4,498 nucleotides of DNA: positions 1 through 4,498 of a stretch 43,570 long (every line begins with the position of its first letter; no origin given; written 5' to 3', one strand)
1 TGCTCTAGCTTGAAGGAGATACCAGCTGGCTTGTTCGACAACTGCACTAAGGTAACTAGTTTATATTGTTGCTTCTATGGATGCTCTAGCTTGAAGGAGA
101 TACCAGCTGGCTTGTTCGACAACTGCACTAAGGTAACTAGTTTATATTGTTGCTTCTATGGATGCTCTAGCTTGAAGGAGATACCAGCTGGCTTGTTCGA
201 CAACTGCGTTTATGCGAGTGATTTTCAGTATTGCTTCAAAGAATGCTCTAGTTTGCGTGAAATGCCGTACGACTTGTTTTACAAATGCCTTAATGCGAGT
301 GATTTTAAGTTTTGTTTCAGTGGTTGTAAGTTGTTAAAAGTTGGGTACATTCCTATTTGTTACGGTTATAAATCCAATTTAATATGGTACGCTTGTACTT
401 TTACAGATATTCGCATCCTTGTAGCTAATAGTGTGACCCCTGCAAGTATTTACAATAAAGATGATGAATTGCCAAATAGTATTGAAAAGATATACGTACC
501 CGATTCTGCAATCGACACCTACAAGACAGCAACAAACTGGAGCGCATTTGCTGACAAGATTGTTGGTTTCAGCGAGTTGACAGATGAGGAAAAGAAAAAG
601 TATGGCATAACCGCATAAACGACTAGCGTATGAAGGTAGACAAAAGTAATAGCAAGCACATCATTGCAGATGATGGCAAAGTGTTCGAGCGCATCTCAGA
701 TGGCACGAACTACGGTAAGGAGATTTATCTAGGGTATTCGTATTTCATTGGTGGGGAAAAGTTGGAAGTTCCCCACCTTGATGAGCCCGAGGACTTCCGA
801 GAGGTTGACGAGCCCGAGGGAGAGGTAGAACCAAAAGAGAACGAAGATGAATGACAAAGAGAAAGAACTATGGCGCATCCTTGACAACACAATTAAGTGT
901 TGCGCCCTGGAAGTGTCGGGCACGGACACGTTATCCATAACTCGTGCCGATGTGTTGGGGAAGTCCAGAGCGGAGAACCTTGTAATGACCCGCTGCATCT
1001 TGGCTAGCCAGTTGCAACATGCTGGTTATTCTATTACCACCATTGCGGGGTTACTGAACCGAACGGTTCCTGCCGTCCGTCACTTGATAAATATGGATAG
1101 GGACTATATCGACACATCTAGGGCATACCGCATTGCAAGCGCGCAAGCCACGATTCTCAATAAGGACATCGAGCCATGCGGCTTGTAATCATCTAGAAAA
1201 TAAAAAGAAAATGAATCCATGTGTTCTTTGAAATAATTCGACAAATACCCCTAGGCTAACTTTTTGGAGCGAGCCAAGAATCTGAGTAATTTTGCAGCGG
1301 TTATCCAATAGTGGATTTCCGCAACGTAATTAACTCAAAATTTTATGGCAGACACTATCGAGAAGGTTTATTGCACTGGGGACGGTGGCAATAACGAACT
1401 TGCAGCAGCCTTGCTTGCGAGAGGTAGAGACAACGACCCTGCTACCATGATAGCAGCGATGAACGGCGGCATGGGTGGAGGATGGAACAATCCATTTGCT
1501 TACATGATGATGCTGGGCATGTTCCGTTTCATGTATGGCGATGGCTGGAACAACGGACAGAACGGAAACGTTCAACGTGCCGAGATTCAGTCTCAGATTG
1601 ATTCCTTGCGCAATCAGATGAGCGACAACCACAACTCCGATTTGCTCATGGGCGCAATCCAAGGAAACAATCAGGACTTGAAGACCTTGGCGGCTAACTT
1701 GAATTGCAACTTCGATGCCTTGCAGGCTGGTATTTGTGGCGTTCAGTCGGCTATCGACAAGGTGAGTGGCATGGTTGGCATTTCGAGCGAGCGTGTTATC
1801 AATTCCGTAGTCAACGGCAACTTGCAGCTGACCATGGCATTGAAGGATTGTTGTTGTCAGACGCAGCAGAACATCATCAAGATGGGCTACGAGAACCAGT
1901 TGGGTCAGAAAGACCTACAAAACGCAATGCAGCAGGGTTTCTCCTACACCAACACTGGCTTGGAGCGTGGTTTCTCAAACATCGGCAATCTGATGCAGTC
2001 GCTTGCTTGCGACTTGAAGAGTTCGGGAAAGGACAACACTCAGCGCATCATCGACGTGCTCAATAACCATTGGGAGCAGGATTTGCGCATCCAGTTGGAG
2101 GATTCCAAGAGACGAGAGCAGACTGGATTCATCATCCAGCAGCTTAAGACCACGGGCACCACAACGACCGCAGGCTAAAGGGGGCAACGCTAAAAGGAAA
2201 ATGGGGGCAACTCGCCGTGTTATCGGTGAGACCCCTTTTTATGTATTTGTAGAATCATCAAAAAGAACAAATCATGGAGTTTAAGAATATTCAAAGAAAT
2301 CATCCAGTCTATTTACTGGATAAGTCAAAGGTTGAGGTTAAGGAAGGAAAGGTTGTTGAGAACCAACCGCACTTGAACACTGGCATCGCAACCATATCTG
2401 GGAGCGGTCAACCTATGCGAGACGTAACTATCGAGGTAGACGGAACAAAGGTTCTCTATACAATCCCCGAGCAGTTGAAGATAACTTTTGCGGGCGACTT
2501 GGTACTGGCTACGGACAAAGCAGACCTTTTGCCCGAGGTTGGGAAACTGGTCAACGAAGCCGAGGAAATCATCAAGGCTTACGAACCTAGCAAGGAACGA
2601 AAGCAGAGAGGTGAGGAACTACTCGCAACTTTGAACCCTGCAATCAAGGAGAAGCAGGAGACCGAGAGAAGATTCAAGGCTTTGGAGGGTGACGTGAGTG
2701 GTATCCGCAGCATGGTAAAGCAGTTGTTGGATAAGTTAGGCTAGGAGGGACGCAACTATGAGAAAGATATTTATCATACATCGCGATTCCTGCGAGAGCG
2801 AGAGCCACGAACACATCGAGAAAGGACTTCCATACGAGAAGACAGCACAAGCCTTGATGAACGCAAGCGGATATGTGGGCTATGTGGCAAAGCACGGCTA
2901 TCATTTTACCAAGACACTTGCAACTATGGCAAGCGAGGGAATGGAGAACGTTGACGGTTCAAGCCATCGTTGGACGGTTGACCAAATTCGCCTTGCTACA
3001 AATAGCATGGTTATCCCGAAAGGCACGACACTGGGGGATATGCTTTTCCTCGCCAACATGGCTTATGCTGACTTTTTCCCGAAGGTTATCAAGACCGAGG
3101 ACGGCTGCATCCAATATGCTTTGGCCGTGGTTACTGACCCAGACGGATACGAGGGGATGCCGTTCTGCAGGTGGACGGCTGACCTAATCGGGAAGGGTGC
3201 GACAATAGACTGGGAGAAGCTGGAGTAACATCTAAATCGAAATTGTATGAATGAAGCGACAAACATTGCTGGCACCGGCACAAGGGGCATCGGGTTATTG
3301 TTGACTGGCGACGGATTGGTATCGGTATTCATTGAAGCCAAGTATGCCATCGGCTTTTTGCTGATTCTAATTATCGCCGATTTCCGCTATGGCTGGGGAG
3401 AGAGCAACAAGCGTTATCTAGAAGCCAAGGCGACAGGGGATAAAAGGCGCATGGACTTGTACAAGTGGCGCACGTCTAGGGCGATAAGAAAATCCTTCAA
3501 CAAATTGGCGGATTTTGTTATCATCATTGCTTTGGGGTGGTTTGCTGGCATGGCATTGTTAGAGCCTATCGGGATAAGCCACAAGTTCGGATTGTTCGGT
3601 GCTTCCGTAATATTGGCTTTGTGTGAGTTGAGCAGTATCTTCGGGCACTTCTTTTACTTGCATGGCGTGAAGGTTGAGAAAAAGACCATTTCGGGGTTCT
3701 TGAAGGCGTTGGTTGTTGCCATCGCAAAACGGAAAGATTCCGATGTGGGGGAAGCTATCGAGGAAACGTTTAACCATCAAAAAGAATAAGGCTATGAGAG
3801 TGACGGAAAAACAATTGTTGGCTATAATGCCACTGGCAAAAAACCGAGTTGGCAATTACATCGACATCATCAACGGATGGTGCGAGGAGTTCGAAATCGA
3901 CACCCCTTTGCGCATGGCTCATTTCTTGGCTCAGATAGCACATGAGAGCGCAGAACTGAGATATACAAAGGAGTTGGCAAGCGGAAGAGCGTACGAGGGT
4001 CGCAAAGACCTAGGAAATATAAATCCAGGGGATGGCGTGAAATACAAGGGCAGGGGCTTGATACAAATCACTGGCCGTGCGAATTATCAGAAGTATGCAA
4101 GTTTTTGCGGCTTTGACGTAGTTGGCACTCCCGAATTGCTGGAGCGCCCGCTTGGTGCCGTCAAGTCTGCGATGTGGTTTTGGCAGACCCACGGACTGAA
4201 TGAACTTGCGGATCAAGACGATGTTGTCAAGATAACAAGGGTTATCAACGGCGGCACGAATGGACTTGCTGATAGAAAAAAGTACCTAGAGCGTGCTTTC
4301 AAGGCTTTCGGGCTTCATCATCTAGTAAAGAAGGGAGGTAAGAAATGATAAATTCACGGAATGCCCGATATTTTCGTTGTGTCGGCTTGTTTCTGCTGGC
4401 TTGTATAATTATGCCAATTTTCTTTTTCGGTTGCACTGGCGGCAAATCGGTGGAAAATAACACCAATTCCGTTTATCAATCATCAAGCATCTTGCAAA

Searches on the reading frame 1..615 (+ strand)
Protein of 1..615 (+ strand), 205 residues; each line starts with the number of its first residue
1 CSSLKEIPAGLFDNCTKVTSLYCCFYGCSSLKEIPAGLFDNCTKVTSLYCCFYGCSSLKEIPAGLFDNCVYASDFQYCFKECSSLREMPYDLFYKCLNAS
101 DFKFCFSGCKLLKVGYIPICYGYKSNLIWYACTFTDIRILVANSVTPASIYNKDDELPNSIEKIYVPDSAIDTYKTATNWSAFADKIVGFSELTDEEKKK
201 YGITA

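Call 82: find_homologous_proteins(query=window:1-615:+, max_evalue=0.00001)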
Query window:1-615:+ (205 aa): 736 proteins with E <= 0.00001 among 3899 candidates; the best 120 are listed.
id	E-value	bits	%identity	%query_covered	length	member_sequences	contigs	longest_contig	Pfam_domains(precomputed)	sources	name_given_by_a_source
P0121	2.1e-95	337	100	72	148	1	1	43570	-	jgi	-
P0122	1.5e-55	207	52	55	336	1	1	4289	PF13306.13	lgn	-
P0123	2.7e-50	189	49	100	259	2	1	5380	-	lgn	-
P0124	2.5e-44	170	45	95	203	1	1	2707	-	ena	-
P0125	5.1e-44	169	54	55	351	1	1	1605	PF13306.13,PF13855.13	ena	-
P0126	2.0e-42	164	45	100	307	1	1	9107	-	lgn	-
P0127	3.3e-42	163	42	100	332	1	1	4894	-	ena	-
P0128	1.9e-41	160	47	100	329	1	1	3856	-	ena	-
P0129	2.3e-41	160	50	55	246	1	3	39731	PF03382.21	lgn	-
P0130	1.2e-40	158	49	55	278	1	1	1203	PF13306.13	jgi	jgi:hypothetical protein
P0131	1.5e-40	157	54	58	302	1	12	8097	PF13306.13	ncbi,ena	-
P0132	2.1e-40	157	50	52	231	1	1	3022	PF13306.13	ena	-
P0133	6.1e-40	156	41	55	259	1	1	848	PF13306.13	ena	-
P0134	6.7e-40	155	46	64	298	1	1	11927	-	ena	-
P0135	1.7e-39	154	51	56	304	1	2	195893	PF13306.13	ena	-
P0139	7.1e-38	149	47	57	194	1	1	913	PF13306.13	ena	-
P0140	8.3e-38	149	57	56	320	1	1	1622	PF03382.21,PF13306.13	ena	-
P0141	2.3e-37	147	34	55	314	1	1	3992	PF13306.13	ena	-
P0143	7.7e-37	145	49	56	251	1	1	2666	PF13306.13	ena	-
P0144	1.2e-36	145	50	53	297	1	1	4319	PF03382.21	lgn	-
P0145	2.3e-36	144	48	55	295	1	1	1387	PF13306.13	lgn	-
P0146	4.3e-36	143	47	70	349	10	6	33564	PF13306.13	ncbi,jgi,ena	jgi:hypothetical protein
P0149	2.0e-35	141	49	63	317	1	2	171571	PF03382.21,PF13306.13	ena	-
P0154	1.8e-33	134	35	90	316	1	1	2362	PF13306.13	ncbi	-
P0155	1.2e-32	132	46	56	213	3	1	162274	PF13306.13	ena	-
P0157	2.1e-32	131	41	54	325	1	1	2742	PF13306.13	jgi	-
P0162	1.2e-31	128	53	53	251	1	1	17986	PF13306.13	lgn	-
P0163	2.7e-31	127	46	55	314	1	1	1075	PF13306.13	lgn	-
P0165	9.6e-31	125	38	74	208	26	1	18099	PF13306.13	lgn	-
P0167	1.2e-30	125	51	45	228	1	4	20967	PF13306.13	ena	-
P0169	3.7e-30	124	37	53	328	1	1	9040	PF13306.13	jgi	-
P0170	4.3e-30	123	39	58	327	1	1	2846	PF13306.13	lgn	-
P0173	3.6e-28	117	40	55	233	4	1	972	PF13306.13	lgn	-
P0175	1.1e-27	116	43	55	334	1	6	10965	PF03382.21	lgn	-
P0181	2.9e-27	114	44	69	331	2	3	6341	PF13306.13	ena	-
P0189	5.2e-25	107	39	62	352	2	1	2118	PF24048.2,PF03382.21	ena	-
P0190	1.5e-24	105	46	58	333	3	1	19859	PF13306.13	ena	-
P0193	8.5e-24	103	38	55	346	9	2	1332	PF03382.21,PF24758.2,PF12799.14,PF13855.13,PF23952.2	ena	-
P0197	4.9e-23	100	40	55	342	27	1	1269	PF03382.21,PF13306.13,PF24758.2,PF12799.14,PF13855.13,PF23952.2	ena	-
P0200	1.8e-22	98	48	43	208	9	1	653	PF13306.13,PF18911.7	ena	-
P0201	3.1e-22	98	42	43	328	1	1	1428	PF03382.21,PF13306.13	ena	-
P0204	4.4e-22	97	43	41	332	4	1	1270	PF03382.21,PF24758.2,PF13855.13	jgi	-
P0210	1.4e-20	92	40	55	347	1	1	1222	PF03382.21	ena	-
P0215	5.5e-20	90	35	43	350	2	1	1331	PF03382.21,PF24758.2,PF12799.14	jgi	-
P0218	1.3e-19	89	43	55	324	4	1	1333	PF03382.21,PF13306.13,PF24758.2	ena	-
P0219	1.8e-19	89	41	55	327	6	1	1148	PF03382.21,PF24758.2,PF13855.13,PF23952.2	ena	-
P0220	2.2e-19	88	37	54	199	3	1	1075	PF13306.13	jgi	jgi:hypothetical protein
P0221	3.4e-19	88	38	55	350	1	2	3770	PF03382.21,PF13306.13,PF05725.19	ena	-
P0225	1.4e-18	86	43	55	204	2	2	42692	PF13306.13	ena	-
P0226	1.5e-18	86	42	55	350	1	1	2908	PF03382.21,PF24758.2,PF12799.14,PF13855.13,PF23952.2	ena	-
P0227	1.9e-18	85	48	29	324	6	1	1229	PF03382.21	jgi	-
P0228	2.2e-18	85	38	45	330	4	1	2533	PF03382.21,PF13306.13,PF24758.2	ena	-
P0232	1.4e-17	83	49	48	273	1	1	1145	PF13306.13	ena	-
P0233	2.0e-17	82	39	49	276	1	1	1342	PF03382.21,PF13306.13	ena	-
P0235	3.0e-17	81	43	55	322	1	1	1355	PF03382.21,PF13306.13,PF24758.2,PF13855.13,PF23952.2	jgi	-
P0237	6.1e-17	80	39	55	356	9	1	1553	PF27784.1,PF03382.21,PF24758.2,PF13855.13,PF23952.2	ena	-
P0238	6.5e-17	80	46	41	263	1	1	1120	PF03382.21,PF13855.13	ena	-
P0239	7.8e-17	80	39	60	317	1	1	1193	PF03382.21,PF24758.2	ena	-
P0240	1.5e-16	79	39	55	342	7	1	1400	PF03382.21,PF13306.13,PF12799.14,PF13855.13,PF23952.2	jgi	-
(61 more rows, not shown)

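Call 83: find_encoding_contigs(protein=P0135, flank=8000, max_places=1)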
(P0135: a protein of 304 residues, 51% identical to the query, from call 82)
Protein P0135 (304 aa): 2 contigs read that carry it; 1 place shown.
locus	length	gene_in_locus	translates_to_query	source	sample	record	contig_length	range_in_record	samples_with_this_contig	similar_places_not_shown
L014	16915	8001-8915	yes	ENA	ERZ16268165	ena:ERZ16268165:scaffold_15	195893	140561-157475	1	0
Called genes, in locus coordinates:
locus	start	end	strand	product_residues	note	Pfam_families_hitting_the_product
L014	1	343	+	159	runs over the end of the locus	PF22769:DCD, PF00692:dUTPase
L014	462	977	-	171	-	-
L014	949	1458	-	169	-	-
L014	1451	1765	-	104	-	PF00383:dCMP_cyt_deam_1 (weak)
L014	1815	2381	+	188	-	-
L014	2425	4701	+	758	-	-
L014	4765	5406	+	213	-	-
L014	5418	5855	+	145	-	PF14301:DUF4376 (faint)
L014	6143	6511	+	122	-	-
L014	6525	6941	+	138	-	-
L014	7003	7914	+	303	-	-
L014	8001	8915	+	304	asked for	PF13306:LRR_5 (weak)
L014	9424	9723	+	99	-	-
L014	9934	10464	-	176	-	-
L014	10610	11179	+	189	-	-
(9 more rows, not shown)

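Call 84: find_encoding_contigs(protein=P0149, flank=8000, max_places=1)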
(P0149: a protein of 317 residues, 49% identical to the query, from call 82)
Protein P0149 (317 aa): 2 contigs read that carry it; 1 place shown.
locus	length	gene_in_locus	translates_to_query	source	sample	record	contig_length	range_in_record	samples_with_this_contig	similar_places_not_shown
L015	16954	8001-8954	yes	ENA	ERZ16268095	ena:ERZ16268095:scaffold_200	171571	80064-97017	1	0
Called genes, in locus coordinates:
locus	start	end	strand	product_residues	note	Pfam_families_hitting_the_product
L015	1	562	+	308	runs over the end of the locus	-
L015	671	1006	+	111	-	-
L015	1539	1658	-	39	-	-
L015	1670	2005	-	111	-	-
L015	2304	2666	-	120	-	-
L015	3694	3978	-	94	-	PF11195:Tad2-like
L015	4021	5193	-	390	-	-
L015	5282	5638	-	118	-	-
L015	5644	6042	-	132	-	-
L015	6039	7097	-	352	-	-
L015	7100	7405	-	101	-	-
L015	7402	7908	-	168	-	-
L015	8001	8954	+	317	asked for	PF13306:LRR_5 (faint), PF03382:DUF285 (faint)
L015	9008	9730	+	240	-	-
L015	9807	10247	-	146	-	-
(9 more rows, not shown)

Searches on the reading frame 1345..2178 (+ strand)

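Call 17: search_protein_families(library=phrogs, max_evalue=0.00001, proteins=[window:1345-2178:+])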
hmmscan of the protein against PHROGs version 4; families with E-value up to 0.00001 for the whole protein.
window:1345-2178:+ (277 aa): 1 family
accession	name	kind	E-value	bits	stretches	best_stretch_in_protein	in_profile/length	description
phrog_16490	-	unknown function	4.1e-15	57.2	1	39-252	21-199/286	-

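Call 42: search_protein_families(library=pfam, max_evalue=0.01, proteins=[window:1345-2178:+])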
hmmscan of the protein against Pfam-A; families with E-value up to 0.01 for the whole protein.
window:1345-2178:+ (277 aa): 0 families

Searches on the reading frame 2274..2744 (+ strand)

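Call 17: search_protein_families(library=phrogs, max_evalue=0.00001, proteins=[window:2274-2744:+])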
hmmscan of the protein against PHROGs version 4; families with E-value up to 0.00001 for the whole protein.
window:2274-2744:+ (156 aa): 1 family
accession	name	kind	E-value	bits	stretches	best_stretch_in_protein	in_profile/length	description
phrog_28898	-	unknown function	4.4e-07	31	1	3-144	2-152/181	-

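Call 42: search_protein_families(library=pfam, max_evalue=0.01, proteins=[window:2274-2744:+])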
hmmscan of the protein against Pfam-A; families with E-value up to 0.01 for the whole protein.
window:2274-2744:+ (156 aa): 0 families

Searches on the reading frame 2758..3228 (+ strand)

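Call 42: search_protein_families(library=pfam, max_evalue=0.01, proteins=[window:2758-3228:+])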
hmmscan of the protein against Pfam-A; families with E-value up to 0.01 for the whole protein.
window:2758-3228:+ (156 aa): 1 family
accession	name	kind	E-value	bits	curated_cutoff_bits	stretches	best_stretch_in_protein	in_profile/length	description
PF25223.1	DUF7841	-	6.1e-20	72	25.2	1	36-155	6-113/114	Domain of unknown function (DUF7841)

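Call 88: search_protein_families(library=phrogs, max_evalue=0.001, proteins=[window:2758-3228:+])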
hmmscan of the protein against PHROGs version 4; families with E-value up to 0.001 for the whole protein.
window:2758-3228:+ (156 aa): 1 family
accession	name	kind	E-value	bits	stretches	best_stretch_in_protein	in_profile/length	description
phrog_38431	-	unknown function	8.6e-15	56.4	1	36-154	12-142/144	-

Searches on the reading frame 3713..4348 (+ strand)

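Call 88: search_protein_families(library=phrogs, max_evalue=0.001, proteins=[window:3713-4348:+])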
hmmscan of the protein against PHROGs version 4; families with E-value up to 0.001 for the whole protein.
window:3713-4348:+ (211 aa): 10 families
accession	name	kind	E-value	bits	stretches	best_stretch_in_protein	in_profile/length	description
phrog_181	-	lysis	4.7e-69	235.2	1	17-201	319-532/769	endolysin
phrog_9506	-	lysis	1.8e-43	150.5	1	40-195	14-189/330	endolysin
phrog_14712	-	moron, auxiliary metabolic gene and host takeover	6.5e-40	138.3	1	49-195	25-183/322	chitinase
phrog_26317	-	unknown function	3.3e-36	124.8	1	92-199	12-117/119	-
phrog_1519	-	lysis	4.4e-28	99.6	1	38-197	208-378/502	endolysin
phrog_317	-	lysis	4e-27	96.5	1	38-195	201-355/492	endolysin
phrog_34417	-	unknown function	3e-24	86.8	1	66-185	44-181/326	-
phrog_3201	-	tail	5.2e-08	32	1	100-192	2103-2198/2408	tail fiber protein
phrog_12261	-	unknown function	8.8e-07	30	1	117-181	14-76/76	-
phrog_29753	-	unknown function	3.9e-05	24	1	110-146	276-312/374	-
